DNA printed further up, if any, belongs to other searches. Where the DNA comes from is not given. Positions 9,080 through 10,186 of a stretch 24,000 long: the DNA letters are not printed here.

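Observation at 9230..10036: A heliorhodopsin gene in a haloarchaeal-type genome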

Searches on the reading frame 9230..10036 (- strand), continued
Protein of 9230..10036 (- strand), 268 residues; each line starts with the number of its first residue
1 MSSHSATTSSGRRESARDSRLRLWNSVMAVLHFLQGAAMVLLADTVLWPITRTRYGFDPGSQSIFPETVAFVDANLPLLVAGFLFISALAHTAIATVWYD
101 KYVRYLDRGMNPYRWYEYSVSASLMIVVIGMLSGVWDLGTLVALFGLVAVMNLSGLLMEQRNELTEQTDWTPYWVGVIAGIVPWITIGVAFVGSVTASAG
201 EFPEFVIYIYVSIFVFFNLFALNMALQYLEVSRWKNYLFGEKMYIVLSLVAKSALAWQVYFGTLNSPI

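Call 19: list_cluster_members(proteins=[window:9230-10036:-, window:17272-18084:-, window:21925-23589:-, window:3135-4502:-])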
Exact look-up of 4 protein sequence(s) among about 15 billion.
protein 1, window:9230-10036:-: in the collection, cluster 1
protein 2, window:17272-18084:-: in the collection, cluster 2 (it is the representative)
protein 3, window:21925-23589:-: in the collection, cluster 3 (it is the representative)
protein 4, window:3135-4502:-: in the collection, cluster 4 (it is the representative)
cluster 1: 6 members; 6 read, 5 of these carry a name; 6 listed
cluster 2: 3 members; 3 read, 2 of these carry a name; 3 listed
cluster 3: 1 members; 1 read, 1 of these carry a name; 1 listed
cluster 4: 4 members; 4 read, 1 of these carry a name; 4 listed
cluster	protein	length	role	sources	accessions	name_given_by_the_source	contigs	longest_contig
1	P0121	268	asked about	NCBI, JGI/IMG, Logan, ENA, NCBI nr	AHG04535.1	membrane protein [Halobacterium sp. DL1]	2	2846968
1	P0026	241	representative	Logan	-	-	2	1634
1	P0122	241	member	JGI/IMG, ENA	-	hypothetical protein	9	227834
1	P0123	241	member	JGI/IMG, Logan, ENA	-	hypothetical protein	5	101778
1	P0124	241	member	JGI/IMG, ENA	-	hypothetical protein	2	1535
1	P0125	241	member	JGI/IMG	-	hypothetical protein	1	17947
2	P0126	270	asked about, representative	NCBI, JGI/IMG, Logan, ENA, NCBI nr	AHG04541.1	agmatinase [Halobacterium sp. DL1] | agmatinase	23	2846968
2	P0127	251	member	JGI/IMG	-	agmatinase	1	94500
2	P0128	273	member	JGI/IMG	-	-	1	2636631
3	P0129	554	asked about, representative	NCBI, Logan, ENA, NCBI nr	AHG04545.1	membrane protein [Halobacterium sp. DL1]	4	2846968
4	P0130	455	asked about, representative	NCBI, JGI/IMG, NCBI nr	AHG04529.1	cobalt transporter [Halobacterium sp. DL1] | CBS domain containing-hemolysin-like protein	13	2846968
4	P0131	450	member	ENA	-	-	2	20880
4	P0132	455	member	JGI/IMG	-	-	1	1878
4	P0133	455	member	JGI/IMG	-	-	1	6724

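Call 60: search_solved_structures(query=window:9230-10036:-, max_evalue=1e-45, show_alignments=5)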
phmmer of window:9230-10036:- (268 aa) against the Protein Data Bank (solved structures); distinct sequences matched with E-value up to 1e-45: 5.
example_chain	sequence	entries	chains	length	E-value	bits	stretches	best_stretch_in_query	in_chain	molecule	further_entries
6is6_A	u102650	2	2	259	1.8e-77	263.7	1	16-265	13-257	heliorhodopsin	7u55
7clj_A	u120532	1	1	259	4.4e-77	262.4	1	16-265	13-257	heliorhodopsin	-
9ljj_A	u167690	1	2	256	1.3e-49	172.4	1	21-264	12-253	Heliorhodopsin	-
6su3_X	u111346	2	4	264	1.5e-49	172.2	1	21-264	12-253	48C12 heliorhodopsin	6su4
6uh3_A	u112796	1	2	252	2.7e-49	171.3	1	21-264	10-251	Heliorhodopsin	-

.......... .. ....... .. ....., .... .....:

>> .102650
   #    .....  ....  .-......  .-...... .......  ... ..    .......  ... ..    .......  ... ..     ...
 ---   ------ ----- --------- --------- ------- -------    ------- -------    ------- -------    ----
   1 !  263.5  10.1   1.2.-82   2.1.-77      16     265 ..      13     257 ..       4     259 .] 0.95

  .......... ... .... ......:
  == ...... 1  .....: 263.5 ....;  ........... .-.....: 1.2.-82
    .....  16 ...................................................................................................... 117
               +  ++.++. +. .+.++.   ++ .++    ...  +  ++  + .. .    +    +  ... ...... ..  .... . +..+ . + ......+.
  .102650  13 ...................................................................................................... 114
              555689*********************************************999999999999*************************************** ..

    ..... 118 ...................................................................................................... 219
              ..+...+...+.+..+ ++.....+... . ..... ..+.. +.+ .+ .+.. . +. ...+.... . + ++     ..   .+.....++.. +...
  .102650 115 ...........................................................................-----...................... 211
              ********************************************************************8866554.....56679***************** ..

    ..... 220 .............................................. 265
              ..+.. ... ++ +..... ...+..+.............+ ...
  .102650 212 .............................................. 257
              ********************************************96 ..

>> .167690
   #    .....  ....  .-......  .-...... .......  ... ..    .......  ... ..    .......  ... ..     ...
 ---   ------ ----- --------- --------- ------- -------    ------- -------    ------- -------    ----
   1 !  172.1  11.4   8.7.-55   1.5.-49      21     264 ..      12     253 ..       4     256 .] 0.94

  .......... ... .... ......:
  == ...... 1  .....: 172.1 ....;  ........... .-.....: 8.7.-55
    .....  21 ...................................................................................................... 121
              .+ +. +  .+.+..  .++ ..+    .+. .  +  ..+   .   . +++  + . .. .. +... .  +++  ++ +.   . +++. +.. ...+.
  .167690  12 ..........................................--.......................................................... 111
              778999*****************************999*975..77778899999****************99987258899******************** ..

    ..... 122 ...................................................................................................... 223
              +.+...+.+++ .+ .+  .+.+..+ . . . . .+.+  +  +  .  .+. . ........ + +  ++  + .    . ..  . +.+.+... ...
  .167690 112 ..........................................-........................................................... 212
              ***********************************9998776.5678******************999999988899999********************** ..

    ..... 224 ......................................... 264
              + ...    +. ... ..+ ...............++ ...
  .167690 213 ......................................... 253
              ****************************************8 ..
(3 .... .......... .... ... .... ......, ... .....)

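Call 76: search_protein_families(library=pfam, proteins=[L011:5402-6085:-, L011:6104-6793:-, L011:6929-8344:+, L011:8399-9334:-, L011:9331-9825:-, L028:8290-9639:+, L028:8253-8945:-, L028:8278-9138:-], max_evalue=0.01)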
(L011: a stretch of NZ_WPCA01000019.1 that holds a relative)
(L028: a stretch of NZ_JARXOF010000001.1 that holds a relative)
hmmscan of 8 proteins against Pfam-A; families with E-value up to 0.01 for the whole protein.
L011:5402-6085:- (227 aa): 1 family
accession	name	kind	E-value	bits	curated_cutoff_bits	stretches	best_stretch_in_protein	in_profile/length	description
PF24381.1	DUF7537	-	0.0029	17.6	31.7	1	13-68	2-53/258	Family of unknown function (DUF7537)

L011:6104-6793:- (229 aa): 0 families

L011:6929-8344:+ (471 aa): 0 families

L011:8399-9334:- (311 aa): 5 families
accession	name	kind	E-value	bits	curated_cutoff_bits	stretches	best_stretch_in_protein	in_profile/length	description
PF00589.27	Phage_integrase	-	3.3e-25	89.3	27.1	1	129-295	6-170/172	Phage integrase family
PF13495.12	Phage_int_SAM_4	-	3.4e-09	37.4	27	1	19-98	3-82/85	Phage integrase, N-terminal SAM-like domain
PF13102.12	Phage_int_SAM_5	-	6.9e-06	26.8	22.3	1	18-97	6-85/98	Phage integrase SAM-like domain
PF02899.23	Phage_int_SAM_1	-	2.4e-05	25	22.3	1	27-97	11-82/83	Phage integrase, N-terminal SAM-like domain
PF16795.10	Phage_integr_3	-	0.0035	17.7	27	0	228-287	82-140/161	Archaeal phage integrase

L011:9331-9825:- (164 aa): 3 families
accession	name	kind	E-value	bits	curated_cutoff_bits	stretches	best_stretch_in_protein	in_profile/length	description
PF04508.17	Pox_A_type_inc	-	0.0012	19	21.4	1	68-88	1-21/23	Viral A-type inclusion protein repeat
PF16331.10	TolA_bind_tri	-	0.0053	17.3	30.1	0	67-94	31-58/76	TolA binding protein trimerisation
PF12761.13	End3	-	0.008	16.8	25.2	1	62-94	8-40/115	Actin cytoskeleton-regulatory complex protein END3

L028:8290-9639:+ (449 aa): 1 family
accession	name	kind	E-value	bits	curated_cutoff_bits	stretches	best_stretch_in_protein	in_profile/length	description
PF00082.27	Peptidase_S8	-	9.8e-45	153.5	21.8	1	129-441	1-288/288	Subtilase family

L028:8253-8945:- (230 aa): 0 families

L028:8278-9138:- (286 aa): 0 families

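Call 77: find_related_loci(query=window:9230-10036:-, collection=viral_contigs, flank=8000)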
Query window:9230-10036:- (268 aa) in viral_contigs; peptide patterns used: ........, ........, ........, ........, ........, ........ (x = any residue, [..] = any of these).
4 stretches matched a pattern, but none encodes a relative of the query by tblastn (E <= 1e-3).

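Call 83: predict_structure(alignment_id=A3)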
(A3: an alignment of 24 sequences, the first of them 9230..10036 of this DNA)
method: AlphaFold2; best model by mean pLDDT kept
length: 268 residues; sequences in the alignment: 24
mean_pLDDT: 72.6   pTM: 0.68
mean pLDDT of the five models: 72.6, 71.6, 65.6, 64.3, 59.9
residues with pLDDT >= 90: 9; 70-90: 157; 50-70: 83; < 50: 19
segments of 3 or more residues with pLDDT < 50: 1-12, 230-232, 266-268
pLDDT, mean of each block of 10 residues (from residue 1): 36 61 86 89 73 86 86 81 87 86 76 65 77 81 87 76 70 81 83 74 62 62 54 52 67 71 50
secondary structure, 60 per line:
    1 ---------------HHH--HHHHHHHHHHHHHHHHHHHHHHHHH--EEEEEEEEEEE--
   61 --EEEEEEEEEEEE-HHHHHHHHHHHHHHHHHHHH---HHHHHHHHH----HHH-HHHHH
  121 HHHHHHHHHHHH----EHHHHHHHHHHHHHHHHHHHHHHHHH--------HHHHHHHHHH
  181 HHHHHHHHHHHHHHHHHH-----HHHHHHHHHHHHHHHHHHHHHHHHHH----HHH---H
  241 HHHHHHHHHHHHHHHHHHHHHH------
elements in order: H21-45 E48-58 E63-74 H76-95 H99-107 H116-132 H138-162 H171-198 H204-229 H240-262

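Call 85: fold_search(model_id=the predicted structure, library=pdb)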
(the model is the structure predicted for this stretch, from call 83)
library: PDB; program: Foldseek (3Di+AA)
matches with E <= 10: 466; with E <= 0.001: 10
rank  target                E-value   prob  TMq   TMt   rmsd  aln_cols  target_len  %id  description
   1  6is6                  2.4e-18  1.00  0.78  0.83   3.0       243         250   52  Crystal structure of Thermoplasmatales archaeon heliorhodopsin (released 2019-09-25)
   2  7u55                  2.9e-18  1.00  0.79  0.85   2.9       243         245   52  Crystal structure of Thermoplasmatales archaeon heliorhodopsin at pH 4.5 (released 2022-09-07)
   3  7clj                  5.3e-18  1.00  0.79  0.84   3.1       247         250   52  Crystal structure of Thermoplasmatales archaeon heliorhodopsin E108D mutant (released 2020-09-02)
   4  6su3_X                2.0e-12  1.00  0.73  0.76   3.9       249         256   40  Crystal structure of the 48C12 heliorhodopsin in the violet form at pH 8.8 (released 2019-12-11)
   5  6su3_A                3.1e-12  1.00  0.73  0.76   3.9       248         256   40  Crystal structure of the 48C12 heliorhodopsin in the violet form at pH 8.8 (released 2019-12-11)
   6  6su4_A                5.7e-12  1.00  0.76  0.79   3.6       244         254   40  Crystal structure of the 48C12 heliorhodopsin in the blue form at pH 4.3 (released 2019-12-11)
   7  6su4_X                7.3e-12  1.00  0.73  0.77   3.8       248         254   40  Crystal structure of the 48C12 heliorhodopsin in the blue form at pH 4.3 (released 2019-12-11)
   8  6uh3_A                4.4e-11  1.00  0.74  0.80   3.7       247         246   41  Crystal structure of bacterial heliorhodopsin 48C12 (released 2019-12-04)
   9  6uh3_B                4.6e-11  1.00  0.74  0.80   3.6       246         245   41  Crystal structure of bacterial heliorhodopsin 48C12 (released 2019-12-04)
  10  9ljj_A                6.7e-11  1.00  0.71  0.75   4.0       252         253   39  cryo-EM structure of a nanobody bound heliorhodopsin (released 2025-02-12)
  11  9cdc                  3.3e-03  1.00  0.58  0.64   9.2       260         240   13  Kalium channelrhodopsin 1 C110A mutant from Hyphochytrium catenoides, Dark State (released 2025-02-19)
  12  8jxo_A                3.3e-03  1.00  0.54  0.55  10.4       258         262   15  Cryo-EM structure of BlCHR2 class one (released 2024-07-10)
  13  7znc_B                1.1e-02  1.00  0.58  0.68   7.6       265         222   15  Crystal structure of the light-driven inward proton pump xenorhodopsin BcXeR in the ground state at pH 7.6 in the abse (released 2023-05-10)
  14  7bmh_A                1.4e-02  1.00  0.56  0.61   7.8       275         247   15  Crystal structure of a light-driven proton pump LR (Mac) from Leptosphaeria maculans (released 2021-07-07)
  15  4tl3_A                1.4e-02  1.00  0.53  0.64   7.3       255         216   15  Mechanistic insights from the crystal structure of an inward proton-transporting Anabaena sensory rhodopsin mutant (released 2014-07-16)
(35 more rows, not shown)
